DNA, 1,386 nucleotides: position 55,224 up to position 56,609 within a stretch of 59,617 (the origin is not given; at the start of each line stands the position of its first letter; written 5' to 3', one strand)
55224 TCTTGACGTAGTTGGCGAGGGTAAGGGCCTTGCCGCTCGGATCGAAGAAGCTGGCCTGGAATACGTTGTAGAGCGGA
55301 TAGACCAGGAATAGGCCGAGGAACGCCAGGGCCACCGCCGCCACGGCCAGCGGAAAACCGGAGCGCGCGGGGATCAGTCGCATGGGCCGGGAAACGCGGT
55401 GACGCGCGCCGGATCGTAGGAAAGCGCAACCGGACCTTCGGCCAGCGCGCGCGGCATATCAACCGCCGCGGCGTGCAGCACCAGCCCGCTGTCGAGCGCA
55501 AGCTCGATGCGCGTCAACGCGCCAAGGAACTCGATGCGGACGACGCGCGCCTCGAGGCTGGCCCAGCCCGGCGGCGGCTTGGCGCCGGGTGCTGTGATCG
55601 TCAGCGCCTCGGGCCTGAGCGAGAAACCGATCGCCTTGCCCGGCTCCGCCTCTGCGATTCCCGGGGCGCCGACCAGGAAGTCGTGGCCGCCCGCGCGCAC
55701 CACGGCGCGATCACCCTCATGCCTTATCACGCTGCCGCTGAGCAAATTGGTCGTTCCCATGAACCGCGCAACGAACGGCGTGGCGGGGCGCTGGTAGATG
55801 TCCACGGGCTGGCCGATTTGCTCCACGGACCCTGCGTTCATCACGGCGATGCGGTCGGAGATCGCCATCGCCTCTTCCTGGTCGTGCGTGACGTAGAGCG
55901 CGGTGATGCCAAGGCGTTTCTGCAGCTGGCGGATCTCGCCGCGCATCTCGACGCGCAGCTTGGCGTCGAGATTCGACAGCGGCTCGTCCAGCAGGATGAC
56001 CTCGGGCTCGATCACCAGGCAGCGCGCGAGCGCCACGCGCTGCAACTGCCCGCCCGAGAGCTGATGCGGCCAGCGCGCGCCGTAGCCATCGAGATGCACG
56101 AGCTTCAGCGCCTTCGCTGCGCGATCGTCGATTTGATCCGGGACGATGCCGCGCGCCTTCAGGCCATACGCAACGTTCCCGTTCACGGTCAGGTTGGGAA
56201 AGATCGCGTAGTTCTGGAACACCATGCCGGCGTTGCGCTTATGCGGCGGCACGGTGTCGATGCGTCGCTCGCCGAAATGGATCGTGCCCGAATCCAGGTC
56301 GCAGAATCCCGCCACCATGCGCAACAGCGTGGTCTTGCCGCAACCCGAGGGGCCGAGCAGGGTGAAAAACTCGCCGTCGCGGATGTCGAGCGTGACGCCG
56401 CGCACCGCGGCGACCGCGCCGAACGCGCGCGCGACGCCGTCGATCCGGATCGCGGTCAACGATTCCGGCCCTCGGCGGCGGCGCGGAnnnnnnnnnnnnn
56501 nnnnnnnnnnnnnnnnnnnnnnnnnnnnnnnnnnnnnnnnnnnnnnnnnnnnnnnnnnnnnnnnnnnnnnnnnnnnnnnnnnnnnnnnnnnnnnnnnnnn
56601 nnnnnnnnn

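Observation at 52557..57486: ABC importer joined in one operon to a split ThDP decarboxylase (ComD/ComE- or phosphonopyruvate-decarboxylase-like), with no known partner enzymes nearby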

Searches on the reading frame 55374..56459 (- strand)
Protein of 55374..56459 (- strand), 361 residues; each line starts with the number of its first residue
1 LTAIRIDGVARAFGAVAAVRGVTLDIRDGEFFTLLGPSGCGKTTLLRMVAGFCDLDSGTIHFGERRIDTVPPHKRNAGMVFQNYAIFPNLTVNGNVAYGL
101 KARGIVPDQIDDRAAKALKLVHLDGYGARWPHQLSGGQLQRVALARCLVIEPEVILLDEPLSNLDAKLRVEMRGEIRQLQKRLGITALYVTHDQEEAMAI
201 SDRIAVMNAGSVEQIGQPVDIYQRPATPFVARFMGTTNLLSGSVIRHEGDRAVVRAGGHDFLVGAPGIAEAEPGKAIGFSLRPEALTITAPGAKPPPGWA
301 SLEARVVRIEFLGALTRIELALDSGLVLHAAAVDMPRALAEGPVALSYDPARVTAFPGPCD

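Call 3: search_protein_families(library=pfam, proteins=[window:55374-56459:-])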
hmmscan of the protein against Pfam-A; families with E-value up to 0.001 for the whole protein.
window:55374-56459:- (361 aa): 4 families
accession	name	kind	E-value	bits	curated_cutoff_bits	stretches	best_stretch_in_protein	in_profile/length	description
PF00005.33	ABC_tran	-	4.7e-32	111.9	25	1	20-161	2-136/137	ABC transporter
PF08402.16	TOBE_2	-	3e-08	34.1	21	1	280-356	2-76/76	TOBE domain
PF13304.12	AAA_21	-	2.2e-05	25.1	27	0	117-195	221-301/304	AAA domain, putative AbiEii toxin, Type IV TA system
PF12857.13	TOBE_3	-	0.00086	19.6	27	0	297-327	2-33/59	TOBE-like domain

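Call 4: search_protein_families(library=ncbifam, proteins=[window:55374-56459:-])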
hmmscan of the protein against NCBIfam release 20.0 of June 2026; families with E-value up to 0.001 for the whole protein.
window:55374-56459:- (361 aa): 185 families (the best 25 are shown)
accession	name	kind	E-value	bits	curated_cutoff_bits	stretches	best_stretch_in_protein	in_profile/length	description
TIGR03265.1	PhnT2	equivalog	7.6e-112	374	457.7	1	3-324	4-314/353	putative 2-aminoethylphosphonate ABC transporter ATP-binding protein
NF008653.0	PRK11650.1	subfamily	1.8e-103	346.3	432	1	1-323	1-315/357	sn-glycerol-3-phosphate ABC transporter ATP-binding protein UgpC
NF006987.0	PRK09452.1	equivalog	2.2e-99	332.7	482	1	4-325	18-336/378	spermidine/putrescine ABC transporter ATP-binding protein PotA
TIGR01187.1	potA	subfamily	3.2e-98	328.8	355.6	1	34-326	1-291/325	polyamine ABC transporter ATP-binding protein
NF043075.1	MMSYN1_0197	equivalog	5.9e-93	311.5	550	1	4-314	3-300/341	spermidine/putrescine ABC transporter ATP-binding protein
TIGR03258.1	PhnT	equivalog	1.6e-90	303.7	499.15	1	3-322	8-323/359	2-aminoethylphosphonate ABC transport system ATP-binding subunit PhnT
NF008233.0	PRK11000.1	equivalog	7.7e-89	298.1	568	1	1-323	1-319/369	maltose/maltodextrin ABC transporter ATP-binding protein MalK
NF008513.0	PRK11432.1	equivalog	3.6e-85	286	496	1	6-293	9-290/351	ferric ABC transporter ATP-binding protein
NF040840.2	tungstate_WtpC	equivalog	9.1e-83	278.4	440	1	4-326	2-315/347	tungstate ABC transporter ATP-binding protein WtpC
NF008621.0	PRK11607.1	equivalog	4.5e-82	275.8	613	1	5-332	21-346/377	putrescine ABC transporter ATP-binding subunit PotG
TIGR00968.1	3a0106s01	subfamily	2.3e-81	272.8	342.75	1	4-240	1-237/237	sulfate ABC transporter ATP-binding protein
NF040933.2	ABC_arch_GlcV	equivalog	2.8e-80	269.9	450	1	4-321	3-322/357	glucose ABC transporter ATP-binding protein GlcV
NF008105.0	PRK10851.1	equivalog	6.5e-76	255.4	502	1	3-245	2-248/362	sulfate/thiosulfate ABC transporter ATP-binding protein CysA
TIGR01186.1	proV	subfamily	1.1e-64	218.8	326.6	1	13-243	3-239/363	betaine/proline/choline family ABC transporter ATP-binding protein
TIGR03415.1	ABC_choXWV_ATP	equivalog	2.4e-56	191.3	483.75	1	10-241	31-272/382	choline ABC transporter ATP-binding protein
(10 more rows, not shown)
